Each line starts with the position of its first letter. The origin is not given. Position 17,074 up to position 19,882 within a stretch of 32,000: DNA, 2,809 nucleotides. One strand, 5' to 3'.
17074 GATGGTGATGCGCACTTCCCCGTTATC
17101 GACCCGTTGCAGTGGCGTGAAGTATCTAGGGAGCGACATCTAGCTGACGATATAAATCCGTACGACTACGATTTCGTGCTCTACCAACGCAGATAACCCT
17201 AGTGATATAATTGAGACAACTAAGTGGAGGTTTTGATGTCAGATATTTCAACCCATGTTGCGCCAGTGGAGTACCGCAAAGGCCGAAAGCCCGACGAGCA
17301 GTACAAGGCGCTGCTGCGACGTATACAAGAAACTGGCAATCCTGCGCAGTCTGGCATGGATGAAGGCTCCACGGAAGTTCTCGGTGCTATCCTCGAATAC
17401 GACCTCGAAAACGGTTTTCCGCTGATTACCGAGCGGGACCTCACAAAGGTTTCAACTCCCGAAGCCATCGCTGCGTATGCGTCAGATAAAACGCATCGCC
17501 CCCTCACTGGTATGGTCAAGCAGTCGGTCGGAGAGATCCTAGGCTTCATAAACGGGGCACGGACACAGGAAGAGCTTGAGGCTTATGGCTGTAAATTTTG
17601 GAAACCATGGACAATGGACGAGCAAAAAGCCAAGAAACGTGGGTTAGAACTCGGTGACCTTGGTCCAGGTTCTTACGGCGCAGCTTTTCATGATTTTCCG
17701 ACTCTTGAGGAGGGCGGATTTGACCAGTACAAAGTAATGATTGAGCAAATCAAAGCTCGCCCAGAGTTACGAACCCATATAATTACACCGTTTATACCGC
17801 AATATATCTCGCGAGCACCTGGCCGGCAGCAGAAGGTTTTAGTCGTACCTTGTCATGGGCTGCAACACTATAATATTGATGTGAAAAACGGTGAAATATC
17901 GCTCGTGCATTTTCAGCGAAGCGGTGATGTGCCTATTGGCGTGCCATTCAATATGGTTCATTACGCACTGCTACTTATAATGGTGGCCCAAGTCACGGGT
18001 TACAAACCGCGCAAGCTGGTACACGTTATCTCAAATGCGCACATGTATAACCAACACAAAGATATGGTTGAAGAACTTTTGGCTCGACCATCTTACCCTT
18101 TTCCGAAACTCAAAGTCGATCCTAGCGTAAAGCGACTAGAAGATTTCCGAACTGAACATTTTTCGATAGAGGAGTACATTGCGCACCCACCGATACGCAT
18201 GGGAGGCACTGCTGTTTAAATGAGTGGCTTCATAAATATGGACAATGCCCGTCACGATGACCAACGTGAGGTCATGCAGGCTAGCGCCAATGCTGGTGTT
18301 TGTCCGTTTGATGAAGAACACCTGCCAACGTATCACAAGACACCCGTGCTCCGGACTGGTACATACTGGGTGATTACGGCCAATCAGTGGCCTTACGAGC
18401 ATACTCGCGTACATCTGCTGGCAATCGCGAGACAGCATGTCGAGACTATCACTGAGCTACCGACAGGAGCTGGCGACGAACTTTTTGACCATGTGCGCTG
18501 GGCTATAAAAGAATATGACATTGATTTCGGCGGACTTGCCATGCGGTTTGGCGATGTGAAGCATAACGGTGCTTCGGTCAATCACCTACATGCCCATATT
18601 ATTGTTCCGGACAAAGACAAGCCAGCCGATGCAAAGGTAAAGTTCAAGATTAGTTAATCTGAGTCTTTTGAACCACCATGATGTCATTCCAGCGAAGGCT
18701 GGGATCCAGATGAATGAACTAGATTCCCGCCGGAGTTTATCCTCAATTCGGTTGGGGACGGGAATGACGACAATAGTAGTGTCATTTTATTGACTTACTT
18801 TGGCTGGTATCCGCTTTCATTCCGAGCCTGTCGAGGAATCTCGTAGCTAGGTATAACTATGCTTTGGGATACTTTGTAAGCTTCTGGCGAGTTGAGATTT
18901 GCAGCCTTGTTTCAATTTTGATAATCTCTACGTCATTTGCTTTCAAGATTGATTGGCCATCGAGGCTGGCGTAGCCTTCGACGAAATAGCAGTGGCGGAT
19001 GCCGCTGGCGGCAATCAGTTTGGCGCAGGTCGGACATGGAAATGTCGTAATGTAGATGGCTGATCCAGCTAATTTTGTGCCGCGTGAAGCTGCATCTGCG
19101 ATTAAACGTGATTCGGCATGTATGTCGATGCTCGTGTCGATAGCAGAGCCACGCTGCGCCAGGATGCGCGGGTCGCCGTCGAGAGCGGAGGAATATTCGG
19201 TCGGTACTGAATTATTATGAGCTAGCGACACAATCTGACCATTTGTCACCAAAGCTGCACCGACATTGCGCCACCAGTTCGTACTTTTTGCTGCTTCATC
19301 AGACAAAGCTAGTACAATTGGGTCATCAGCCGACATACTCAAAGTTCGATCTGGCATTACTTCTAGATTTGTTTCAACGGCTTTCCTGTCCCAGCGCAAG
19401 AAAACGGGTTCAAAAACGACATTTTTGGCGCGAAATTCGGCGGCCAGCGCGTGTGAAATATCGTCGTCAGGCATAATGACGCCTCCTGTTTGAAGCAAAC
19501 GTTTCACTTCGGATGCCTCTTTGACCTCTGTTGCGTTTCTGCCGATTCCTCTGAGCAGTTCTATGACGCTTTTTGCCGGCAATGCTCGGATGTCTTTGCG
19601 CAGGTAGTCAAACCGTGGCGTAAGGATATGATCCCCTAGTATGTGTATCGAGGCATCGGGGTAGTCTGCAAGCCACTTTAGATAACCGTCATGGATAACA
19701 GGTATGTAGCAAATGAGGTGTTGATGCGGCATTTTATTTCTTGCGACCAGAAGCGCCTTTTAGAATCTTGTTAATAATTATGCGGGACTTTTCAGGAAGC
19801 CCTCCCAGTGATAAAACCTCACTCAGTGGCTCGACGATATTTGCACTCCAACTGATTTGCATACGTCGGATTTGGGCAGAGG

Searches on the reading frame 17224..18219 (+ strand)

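Call 62: search_protein_families(library=pfam, proteins=[window:17224-18219:+], max_evalue=0.001)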
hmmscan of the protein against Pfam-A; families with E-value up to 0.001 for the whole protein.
window:17224-18219:+ (331 aa): 1 family
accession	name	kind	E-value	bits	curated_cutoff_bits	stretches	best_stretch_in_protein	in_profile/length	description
PF00303.24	Thymidylat_synt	-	2.6e-60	204.3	24.3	1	25-326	1-262/266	Thymidylate synthase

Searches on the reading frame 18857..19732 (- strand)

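Call 62: search_protein_families(library=pfam, proteins=[window:18857-19732:-], max_evalue=0.001)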
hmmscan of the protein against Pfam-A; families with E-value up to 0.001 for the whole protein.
window:18857-19732:- (291 aa): 2 families
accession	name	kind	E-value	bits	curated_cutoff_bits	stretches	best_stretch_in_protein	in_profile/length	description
PF00383.29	dCMP_cyt_deam_1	-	8.9e-15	54.9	25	1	146-251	14-101/102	Cytidine and deoxycytidylate deaminase zinc-binding region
PF14437.12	MafB19-deam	-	4.4e-08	33.6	27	1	155-254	23-103/142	MafB19-like deaminase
